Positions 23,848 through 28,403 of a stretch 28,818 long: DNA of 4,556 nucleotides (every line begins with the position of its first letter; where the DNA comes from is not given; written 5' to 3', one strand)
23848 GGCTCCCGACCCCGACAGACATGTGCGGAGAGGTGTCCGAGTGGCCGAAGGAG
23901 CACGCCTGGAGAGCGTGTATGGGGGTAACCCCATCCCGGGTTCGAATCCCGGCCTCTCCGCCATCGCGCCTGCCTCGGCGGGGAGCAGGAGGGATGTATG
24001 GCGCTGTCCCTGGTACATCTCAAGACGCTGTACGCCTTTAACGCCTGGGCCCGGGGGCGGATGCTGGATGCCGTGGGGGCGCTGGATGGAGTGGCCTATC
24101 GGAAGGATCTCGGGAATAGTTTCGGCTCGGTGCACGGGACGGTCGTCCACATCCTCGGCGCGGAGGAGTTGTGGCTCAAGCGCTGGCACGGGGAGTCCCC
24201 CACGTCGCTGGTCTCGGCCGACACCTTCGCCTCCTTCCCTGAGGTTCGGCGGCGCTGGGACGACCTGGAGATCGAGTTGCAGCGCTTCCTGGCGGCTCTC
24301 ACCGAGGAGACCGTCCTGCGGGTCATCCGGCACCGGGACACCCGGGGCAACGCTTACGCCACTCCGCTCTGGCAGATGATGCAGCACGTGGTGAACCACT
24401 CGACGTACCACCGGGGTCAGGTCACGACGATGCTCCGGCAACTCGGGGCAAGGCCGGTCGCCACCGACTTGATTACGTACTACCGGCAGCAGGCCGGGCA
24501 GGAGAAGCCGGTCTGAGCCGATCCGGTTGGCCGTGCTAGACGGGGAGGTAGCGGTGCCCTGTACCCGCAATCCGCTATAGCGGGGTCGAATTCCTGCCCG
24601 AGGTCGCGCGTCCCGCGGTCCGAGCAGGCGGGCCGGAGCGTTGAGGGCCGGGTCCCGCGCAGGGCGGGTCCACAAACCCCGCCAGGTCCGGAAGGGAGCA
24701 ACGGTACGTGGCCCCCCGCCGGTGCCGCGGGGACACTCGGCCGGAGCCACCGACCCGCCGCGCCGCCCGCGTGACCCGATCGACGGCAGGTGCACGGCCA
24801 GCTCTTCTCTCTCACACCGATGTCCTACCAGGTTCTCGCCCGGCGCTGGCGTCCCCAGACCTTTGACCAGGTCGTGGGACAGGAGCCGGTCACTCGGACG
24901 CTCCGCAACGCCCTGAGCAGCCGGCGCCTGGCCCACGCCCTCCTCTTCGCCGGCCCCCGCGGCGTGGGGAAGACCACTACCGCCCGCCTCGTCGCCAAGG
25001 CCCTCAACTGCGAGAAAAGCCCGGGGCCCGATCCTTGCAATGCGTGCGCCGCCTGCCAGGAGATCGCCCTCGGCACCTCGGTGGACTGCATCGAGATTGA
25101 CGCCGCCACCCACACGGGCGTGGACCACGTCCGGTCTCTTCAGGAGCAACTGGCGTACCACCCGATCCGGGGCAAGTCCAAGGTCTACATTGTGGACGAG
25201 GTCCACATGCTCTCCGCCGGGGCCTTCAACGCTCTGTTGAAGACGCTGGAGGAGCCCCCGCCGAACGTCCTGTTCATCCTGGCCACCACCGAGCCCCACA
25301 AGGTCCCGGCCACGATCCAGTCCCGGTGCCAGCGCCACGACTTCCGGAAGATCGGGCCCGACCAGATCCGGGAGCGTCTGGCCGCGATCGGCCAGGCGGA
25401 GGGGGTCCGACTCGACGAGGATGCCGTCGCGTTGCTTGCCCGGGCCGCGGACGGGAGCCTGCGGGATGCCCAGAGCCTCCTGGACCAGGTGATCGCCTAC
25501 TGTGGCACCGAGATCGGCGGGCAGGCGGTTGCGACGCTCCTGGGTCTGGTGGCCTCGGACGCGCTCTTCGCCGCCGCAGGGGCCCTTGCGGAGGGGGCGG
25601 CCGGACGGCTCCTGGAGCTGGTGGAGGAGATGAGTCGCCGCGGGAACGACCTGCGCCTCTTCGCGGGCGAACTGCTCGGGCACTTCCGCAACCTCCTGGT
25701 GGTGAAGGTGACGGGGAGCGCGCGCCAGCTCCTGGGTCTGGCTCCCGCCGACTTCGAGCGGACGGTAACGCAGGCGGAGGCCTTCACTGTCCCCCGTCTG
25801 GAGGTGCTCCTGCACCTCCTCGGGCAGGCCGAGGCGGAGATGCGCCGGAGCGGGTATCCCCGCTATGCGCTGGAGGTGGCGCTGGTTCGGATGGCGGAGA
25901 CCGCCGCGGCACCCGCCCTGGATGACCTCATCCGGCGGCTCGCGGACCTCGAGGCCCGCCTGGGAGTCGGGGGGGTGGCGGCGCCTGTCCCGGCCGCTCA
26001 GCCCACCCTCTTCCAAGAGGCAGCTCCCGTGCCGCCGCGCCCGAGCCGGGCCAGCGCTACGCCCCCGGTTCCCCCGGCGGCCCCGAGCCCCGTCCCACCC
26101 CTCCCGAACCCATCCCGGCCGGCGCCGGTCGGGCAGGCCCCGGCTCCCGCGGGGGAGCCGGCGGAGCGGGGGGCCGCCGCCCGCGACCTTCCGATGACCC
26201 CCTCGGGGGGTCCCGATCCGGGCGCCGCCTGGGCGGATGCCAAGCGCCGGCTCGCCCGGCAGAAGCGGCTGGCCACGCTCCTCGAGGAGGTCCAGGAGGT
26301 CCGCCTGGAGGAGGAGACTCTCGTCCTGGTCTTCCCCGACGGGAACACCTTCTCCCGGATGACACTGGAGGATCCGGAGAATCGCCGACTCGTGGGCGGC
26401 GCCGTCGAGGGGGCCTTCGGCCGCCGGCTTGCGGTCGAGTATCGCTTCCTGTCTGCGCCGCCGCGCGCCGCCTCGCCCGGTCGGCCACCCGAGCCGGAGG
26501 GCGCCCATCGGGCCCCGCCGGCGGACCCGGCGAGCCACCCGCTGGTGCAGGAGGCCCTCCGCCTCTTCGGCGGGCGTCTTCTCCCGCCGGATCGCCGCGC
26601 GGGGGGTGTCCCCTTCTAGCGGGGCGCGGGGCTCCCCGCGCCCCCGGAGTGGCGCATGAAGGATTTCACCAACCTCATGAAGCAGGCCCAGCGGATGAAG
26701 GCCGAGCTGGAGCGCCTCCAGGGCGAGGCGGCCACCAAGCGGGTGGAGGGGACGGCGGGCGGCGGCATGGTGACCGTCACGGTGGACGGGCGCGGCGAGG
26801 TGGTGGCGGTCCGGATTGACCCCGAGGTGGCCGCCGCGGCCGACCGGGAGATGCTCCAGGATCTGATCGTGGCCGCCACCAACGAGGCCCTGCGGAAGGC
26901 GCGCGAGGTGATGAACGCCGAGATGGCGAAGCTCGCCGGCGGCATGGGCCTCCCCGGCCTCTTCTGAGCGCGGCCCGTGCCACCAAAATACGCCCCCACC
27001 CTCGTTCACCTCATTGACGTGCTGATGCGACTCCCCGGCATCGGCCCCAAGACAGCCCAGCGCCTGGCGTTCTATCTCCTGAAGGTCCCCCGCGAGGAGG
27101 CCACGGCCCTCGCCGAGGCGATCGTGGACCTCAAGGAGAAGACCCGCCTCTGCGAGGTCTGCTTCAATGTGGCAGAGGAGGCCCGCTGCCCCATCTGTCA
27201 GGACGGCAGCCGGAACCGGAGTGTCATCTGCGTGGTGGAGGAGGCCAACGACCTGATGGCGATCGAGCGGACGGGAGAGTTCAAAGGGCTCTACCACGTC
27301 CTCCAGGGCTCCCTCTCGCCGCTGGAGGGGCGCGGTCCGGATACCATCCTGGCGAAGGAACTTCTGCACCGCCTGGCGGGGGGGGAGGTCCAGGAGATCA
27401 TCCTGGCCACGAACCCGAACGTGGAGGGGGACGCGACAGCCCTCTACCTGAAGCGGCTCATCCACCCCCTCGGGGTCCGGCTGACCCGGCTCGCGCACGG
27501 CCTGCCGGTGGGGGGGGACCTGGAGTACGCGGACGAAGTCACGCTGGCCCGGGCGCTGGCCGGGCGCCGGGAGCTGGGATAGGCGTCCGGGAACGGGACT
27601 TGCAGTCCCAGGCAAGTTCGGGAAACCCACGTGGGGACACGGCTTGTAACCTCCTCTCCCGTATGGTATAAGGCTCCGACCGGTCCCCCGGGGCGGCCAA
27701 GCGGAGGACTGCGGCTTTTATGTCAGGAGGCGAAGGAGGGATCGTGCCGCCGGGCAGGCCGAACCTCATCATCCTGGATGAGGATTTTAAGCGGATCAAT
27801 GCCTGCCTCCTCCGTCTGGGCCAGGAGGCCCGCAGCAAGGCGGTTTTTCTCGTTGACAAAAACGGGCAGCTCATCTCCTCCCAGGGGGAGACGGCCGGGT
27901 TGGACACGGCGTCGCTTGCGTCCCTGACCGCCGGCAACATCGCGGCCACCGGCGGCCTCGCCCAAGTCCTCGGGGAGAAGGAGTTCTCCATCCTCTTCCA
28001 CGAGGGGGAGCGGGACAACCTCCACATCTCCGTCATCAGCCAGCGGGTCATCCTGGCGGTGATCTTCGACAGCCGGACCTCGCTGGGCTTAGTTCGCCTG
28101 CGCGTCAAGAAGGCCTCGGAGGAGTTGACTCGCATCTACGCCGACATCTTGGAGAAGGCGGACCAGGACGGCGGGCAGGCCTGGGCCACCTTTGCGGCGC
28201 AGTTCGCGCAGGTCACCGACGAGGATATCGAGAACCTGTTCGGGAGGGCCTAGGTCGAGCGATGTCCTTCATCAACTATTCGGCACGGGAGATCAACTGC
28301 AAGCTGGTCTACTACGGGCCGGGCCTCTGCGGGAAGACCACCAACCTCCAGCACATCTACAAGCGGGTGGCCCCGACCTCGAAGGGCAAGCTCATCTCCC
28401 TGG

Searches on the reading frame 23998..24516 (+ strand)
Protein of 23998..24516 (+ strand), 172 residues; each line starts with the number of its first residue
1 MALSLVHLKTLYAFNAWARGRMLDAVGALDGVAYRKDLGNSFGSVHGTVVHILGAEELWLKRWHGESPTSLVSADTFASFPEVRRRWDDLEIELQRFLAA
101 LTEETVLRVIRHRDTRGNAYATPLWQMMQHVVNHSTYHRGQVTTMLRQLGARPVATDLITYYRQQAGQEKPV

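Call 30: search_protein_families(library=pfam, proteins=[window:23998-24516:+], max_evalue=0.01)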
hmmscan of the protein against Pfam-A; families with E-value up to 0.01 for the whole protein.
window:23998-24516:+ (172 aa): 3 families
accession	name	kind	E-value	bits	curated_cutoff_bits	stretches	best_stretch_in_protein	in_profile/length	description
PF05163.17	DinB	-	3e-29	102.5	23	1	7-165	4-161/165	DinB family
PF12867.12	DinB_2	-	3e-10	41.1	24.8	1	18-142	5-128/128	DinB superfamily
PF04978.18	MST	-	0.0003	21.7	27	1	14-143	5-141/149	Mycothiol-S-transferase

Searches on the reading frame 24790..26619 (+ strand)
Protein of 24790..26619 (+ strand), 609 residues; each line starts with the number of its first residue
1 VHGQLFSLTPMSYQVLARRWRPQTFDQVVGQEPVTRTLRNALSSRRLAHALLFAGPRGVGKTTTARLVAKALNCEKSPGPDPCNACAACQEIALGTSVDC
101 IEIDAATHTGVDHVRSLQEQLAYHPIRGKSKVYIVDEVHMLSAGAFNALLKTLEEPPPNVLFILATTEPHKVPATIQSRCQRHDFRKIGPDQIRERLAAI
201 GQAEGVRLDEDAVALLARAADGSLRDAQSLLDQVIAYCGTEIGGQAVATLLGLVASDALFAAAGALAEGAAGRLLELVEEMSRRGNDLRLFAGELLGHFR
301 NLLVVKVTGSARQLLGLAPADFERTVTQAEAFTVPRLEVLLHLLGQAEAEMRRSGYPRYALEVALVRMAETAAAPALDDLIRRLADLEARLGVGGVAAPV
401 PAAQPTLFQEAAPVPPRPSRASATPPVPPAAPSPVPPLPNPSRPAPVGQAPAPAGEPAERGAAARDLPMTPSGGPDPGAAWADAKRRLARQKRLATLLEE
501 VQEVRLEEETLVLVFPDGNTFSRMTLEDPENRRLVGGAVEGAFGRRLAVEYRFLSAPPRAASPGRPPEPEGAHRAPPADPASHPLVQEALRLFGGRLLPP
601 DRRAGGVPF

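Call 30: search_protein_families(library=pfam, proteins=[window:24790-26619:+], max_evalue=0.01)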
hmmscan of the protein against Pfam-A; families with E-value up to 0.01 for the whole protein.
window:24790-26619:+ (609 aa): 17 families
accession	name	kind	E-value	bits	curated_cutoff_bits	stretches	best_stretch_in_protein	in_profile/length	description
PF13177.12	DNA_pol3_delta2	-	1.5e-43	149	27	1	31-188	2-160/161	DNA polymerase III, delta subunit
PF12169.13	DNA_pol3_gamma3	-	1.9e-18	67.1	24.4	1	245-384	4-143/143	DNA polymerase III subunits gamma and tau domain III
PF22608.2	DNAX_ATPase_lid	-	1.2e-16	60.7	27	1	192-239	1-48/49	DNA polymerase III clamp loader subunit, ATPase lid domain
PF00004.35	AAA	-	1.3e-12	48.8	21.2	1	51-183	1-126/131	ATPase family associated with various cellular activities (AAA)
PF13401.12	AAA_22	-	5.5e-08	33.6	27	1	50-160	7-116/130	AAA domain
PF13604.12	AAA_30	-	1.6e-06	28.4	27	1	37-161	9-120/191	AAA domain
PF05496.18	RuvB_N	-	1.6e-06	28.4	27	1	21-75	2-60/159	Holliday junction DNA helicase RuvB P-loop domain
PF07728.20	AAA_5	-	4e-06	27.3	22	1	51-155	2-92/139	AAA domain (dynein-related subfamily)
PF13245.12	AAA_19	-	0.00017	22.2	25.1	1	50-160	14-120/134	AAA domain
PF13173.12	AAA_14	-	0.00019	21.9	27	1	50-180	4-111/129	AAA domain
PF06068.19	TIP49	-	0.0013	18.4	23.8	0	102-166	249-310/347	TIP49 P-loop domain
PF13191.12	AAA_16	-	0.0019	19.2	32.6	0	27-75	1-51/167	AAA ATPase domain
PF04851.21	ResIII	-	0.0022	18.4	22.5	0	116-154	109-151/164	Type III restriction enzyme, res subunit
PF12775.13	AAA_7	-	0.0042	17.1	25.8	0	48-75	33-60/181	P-loop containing dynein motor region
PF20964.2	DnaX_C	-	0.0064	16.9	26.2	0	481-569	16-103/113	DNA polymerase III subunit tau, C-terminal domain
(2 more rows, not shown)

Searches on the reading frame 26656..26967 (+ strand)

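Call 30: search_protein_families(library=pfam, proteins=[window:26656-26967:+], max_evalue=0.01)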
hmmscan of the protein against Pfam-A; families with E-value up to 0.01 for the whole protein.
window:26656-26967:+ (103 aa): 1 family
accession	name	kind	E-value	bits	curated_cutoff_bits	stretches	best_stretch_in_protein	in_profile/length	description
PF02575.21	YbaB_DNA_bd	-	9.7e-34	115.9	25.5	1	8-97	1-90/91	YbaB/EbfC DNA-binding family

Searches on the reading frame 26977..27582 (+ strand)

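Call 30: search_protein_families(library=pfam, proteins=[window:26977-27582:+], max_evalue=0.01)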
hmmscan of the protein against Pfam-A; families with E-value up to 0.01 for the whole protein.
window:26977-27582:+ (201 aa): 8 families
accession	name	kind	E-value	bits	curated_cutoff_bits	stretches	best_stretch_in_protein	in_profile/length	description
PF13662.12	Toprim_4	-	1e-23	83.8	25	1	82-173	1-85/85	Toprim domain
PF21176.3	RecR_HhH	-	3.2e-18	65.7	27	1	11-51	3-43/45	RecR, helix-hairpin-helix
PF21175.2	RecR_C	-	1.6e-13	50.2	22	1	175-198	1-24/24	RecR, C-terminal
PF01751.28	Toprim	-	7e-11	42.6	23.1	1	83-165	1-89/96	Toprim domain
PF02132.21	RecR_ZnF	-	1.2e-06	28.6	22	1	57-76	2-21/21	RecR, Cys4-zinc finger domain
PF00633.29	HHH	-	0.00054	20.1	24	1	16-30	13-27/30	Helix-hairpin-helix motif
PF14520.12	HHH_5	-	0.0015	19.4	27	1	14-31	35-52/57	Helix-hairpin-helix domain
PF14447.12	Prok-RING_4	-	0.0051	17.1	27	1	58-75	20-37/46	Prokaryotic RING finger family 4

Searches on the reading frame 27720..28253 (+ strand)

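Call 30: search_protein_families(library=pfam, proteins=[window:27720-28253:+], max_evalue=0.01)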
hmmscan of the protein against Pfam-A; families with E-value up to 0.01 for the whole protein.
window:27720-28253:+ (177 aa): 1 family
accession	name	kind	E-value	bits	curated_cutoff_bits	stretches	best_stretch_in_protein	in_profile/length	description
PF03259.23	Robl_LC7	-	1.5e-10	41.1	23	1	31-116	7-91/91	Roadblock/LC7 domain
